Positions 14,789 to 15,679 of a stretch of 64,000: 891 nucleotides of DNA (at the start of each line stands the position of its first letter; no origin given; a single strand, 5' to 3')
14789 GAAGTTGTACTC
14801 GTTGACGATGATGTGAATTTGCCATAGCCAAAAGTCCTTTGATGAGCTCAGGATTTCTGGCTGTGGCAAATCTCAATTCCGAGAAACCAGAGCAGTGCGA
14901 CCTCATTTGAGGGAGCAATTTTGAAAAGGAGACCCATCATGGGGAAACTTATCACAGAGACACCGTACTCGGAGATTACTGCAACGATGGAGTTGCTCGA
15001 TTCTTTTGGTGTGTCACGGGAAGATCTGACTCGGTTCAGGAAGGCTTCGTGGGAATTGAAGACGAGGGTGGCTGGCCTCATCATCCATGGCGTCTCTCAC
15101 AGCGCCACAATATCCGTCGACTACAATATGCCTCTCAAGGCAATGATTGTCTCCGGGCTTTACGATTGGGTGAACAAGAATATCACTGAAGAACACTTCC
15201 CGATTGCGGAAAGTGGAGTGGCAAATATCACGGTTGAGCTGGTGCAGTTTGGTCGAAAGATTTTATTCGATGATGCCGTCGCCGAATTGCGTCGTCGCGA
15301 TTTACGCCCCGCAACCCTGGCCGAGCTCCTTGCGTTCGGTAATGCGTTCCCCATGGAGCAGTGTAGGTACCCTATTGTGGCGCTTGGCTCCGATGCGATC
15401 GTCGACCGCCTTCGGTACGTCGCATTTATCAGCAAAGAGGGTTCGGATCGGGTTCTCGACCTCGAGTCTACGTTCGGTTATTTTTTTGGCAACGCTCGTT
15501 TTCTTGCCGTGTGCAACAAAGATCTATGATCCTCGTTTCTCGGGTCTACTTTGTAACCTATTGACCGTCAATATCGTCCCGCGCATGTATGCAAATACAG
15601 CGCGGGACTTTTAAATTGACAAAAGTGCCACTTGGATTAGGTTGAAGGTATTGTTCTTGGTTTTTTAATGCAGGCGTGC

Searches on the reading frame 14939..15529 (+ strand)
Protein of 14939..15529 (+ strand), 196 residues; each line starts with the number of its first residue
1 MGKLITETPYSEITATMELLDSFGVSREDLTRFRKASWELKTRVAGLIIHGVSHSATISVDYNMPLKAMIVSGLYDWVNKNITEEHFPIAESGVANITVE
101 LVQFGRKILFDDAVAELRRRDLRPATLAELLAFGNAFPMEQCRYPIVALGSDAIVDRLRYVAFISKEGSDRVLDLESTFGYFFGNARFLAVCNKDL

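Call 8: search_protein_families(library=pfam, proteins=[window:14939-15526:+], max_evalue=0.01)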
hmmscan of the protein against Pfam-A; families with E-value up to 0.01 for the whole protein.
window:14939-15526:+ (196 aa): 0 families

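Call 18: find_encoding_contigs(protein=window:14939-15529:+, flank=10000, max_places=10)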
Protein window:14939-15529:+ (196 aa): 12 contigs read that carry it; 5 places shown.
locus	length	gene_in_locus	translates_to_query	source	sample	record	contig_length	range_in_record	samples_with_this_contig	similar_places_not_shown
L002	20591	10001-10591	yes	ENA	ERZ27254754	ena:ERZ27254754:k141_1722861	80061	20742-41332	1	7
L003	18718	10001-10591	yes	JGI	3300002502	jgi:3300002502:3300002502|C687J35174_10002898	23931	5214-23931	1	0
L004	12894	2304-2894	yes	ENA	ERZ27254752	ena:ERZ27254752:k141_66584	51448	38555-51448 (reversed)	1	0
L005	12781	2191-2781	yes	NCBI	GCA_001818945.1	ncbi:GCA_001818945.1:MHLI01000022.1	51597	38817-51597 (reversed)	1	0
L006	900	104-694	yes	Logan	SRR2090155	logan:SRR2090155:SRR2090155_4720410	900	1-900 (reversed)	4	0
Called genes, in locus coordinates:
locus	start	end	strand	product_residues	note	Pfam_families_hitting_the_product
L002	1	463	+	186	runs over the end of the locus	-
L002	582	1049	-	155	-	PF00856:SET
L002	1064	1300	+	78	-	PF09905:VF530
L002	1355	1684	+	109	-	-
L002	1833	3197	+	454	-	PF19295:SufBD_N (weak), PF01458:SUFBD_core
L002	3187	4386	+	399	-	PF01458:SUFBD_core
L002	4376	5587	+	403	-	PF00266:Aminotran_5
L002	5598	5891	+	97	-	-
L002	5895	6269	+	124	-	PF01592:NifU_N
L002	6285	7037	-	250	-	-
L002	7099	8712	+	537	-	PF01266:DAO, PF01593:Amino_oxidase (weak), PF07992:Pyr_redox_2 (weak), PF12831:FAD_oxidored (weak), PF13450:NAD_binding_8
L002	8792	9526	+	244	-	PF00005:ABC_tran, PF02463:SMC_N, PF13304:AAA_21 (faint)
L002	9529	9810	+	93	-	PF01883:FeS_assembly_P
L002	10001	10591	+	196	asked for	-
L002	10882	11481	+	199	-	-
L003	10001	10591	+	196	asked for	-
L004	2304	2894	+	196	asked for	-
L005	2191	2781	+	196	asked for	-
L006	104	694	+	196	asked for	-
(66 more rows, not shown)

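Call 20: find_homologous_proteins(query=window:14939-15526:+)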
Query window:14939-15526:+ (196 aa): 16 proteins with E <= 0.001 among 492 candidates.
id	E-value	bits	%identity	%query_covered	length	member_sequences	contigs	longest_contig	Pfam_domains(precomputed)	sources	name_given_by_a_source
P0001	1.3e-90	320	78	99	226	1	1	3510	-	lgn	-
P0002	6.9e-44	168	50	99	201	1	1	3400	-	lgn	-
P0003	3.9e-34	136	41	97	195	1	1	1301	-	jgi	jgi:hypothetical protein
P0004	1.2e-33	134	43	97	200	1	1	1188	-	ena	-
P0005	4.0e-31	126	50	71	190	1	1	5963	-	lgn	-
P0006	7.8e-31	125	43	77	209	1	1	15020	-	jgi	jgi:hypothetical protein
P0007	7.7e-17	79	42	68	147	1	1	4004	-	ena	-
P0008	1.7e-10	59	73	24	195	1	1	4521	-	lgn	-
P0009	1.1e-9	56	61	31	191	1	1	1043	-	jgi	jgi:hypothetical protein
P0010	1.1e-9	56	61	31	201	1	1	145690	-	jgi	-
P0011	1.2e-9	56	61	31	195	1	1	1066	-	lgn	-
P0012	1.3e-9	56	61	31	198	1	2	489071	-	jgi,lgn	jgi:hypothetical protein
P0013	1.7e-9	56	61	31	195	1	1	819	-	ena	-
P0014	3.5e-9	55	54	34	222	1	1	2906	-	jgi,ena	-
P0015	5.7e-9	54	64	30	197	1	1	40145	-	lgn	-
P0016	2.6e-5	42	33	70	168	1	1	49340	-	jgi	jgi:hypothetical protein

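Call 23: find_encoding_contigs(protein=P0001, flank=4000, max_places=2)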
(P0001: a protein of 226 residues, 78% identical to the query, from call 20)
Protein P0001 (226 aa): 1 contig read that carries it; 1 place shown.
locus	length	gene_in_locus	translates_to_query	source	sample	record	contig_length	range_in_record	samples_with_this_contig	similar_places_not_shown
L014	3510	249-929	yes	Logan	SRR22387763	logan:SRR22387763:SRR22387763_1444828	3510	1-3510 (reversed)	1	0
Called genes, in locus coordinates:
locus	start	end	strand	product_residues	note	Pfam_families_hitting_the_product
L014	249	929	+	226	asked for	-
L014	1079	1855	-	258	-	PF18400:Thioredoxin_12 (faint), PF13098:Thioredoxin_2, PF13462:Thioredoxin_4, PF01323:DSBA (faint)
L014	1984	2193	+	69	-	-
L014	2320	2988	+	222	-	PF03193:RsgA_GTPase (faint), PF01926:MMR_HSR1, PF02421:FeoB_N, PF04548:AIG1 (weak), PF00009:GTP_EFTU (weak)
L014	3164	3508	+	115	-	?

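Call 24: find_encoding_contigs(protein=P0002, flank=4000, max_places=2)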
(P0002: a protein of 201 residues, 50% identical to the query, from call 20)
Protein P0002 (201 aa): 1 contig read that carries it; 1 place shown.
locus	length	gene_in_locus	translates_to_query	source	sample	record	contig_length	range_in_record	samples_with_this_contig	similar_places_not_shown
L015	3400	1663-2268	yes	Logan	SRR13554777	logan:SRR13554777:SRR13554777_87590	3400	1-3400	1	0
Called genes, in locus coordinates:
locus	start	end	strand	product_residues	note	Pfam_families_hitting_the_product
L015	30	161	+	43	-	-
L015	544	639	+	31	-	-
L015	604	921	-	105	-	PF19617:DUF6122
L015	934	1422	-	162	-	PF02075:RuvC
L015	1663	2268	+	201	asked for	-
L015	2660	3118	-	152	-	-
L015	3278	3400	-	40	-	?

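Call 93: find_encoding_contigs(protein=P0012, flank=6000, max_places=1)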
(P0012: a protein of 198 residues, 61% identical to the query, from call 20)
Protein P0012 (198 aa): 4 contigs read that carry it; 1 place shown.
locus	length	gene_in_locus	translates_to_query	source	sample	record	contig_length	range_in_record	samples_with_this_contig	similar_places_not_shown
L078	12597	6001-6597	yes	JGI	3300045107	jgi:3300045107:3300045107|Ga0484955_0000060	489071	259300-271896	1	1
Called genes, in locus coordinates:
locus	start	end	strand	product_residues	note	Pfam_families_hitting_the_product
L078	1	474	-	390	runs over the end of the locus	-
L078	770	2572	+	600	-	PF01555:N6_N4_Mtase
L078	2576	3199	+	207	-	PF10544:T5orf172, PF13455:MUG113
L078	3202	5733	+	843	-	PF04851:ResIII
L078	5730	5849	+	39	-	-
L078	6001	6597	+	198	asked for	-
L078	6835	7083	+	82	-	-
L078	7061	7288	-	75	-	PF22296:bAvd (weak)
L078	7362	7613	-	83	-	-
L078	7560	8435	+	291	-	PF00078:RVT_1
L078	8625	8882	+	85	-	PF01527:HTH_Tnp_1, PF13384:HTH_23 (weak), PF13518:HTH_28 (weak)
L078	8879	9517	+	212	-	PF00665:rve, PF13683:rve_3, PF13333:rve_2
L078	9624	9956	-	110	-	-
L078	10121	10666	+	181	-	PF09536:DUF2378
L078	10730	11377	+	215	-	PF01135:PCMT, PF13649:Methyltransf_25 (faint)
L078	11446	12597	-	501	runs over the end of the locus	PF07690:MFS_1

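Call 94: find_encoding_contigs(protein=P0006, flank=6000, max_places=1)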
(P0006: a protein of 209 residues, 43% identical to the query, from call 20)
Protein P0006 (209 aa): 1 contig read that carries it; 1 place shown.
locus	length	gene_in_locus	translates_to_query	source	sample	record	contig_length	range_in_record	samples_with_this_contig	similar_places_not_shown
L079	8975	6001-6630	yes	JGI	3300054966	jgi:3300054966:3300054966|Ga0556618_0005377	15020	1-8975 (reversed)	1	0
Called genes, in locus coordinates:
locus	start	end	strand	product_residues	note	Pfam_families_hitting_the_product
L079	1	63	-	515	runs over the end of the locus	PF12161:HsdM_N, PF02384:N6_Mtase, PF05175:MTS (weak), PF01170:UPF0020 (weak), PF07669:Eco57I (weak)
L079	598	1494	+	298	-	PF18144:SMODS (faint), PF26305:CD_NTase_C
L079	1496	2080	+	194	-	PF23471:Cap15_TM (weak), PF18153:Cap15_CD_rec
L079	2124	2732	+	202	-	PF03167:UDG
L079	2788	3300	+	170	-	PF08774:VRR_NUC (weak)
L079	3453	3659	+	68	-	-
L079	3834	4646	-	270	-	PF00072:Response_reg, PF10771:DUF2582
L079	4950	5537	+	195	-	-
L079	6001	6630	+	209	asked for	-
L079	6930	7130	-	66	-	-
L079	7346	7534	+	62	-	-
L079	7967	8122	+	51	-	-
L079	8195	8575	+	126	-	PF00072:Response_reg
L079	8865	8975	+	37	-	?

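Call 95: find_encoding_contigs(protein=P0016, flank=6000, max_places=1)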
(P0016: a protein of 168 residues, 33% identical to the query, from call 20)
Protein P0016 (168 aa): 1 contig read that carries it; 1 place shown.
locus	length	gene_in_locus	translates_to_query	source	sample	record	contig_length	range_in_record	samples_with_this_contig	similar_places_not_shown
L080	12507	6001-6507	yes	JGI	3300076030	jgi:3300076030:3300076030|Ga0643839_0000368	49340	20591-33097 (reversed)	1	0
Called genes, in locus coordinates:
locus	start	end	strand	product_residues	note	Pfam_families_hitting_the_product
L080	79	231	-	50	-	-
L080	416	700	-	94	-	-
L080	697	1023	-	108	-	-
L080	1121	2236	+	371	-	-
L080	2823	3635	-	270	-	-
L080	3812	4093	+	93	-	PF12844:HTH_19, PF13560:HTH_31, PF01381:HTH_3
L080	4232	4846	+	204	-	-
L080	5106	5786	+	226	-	-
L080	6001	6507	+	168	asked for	-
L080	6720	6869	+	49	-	-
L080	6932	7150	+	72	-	PF24113:DUF7387 (weak)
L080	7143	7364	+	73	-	PF07927:HicA_toxin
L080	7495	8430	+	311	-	-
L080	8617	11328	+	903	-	PF02811:PHP, PF02463:SMC_N (faint), PF13304:AAA_21 (faint), PF13476:AAA_23 (weak)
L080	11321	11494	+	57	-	-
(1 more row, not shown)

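Call 105: search_protein_families(library=pfam, proteins=[L078:7064-7288:-, L078:6835-7080:+, L078:7365-7613:-], max_evalue=0.1)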
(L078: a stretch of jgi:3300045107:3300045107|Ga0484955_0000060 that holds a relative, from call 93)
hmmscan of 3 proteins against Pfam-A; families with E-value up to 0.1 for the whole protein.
L078:7064-7288:- (75 aa): 2 families
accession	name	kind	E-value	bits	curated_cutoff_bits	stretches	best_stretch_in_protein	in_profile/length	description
PF22296.2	bAvd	-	3.1e-06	28.1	40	1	27-67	65-106/107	bAvd-like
PF05635.17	23S_rRNA_IVP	-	0.025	15.3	33.8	1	14-62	57-105/106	23S rRNA-intervening sequence protein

L078:6835-7080:+ (82 aa): 0 families

L078:7365-7613:- (83 aa): 0 families
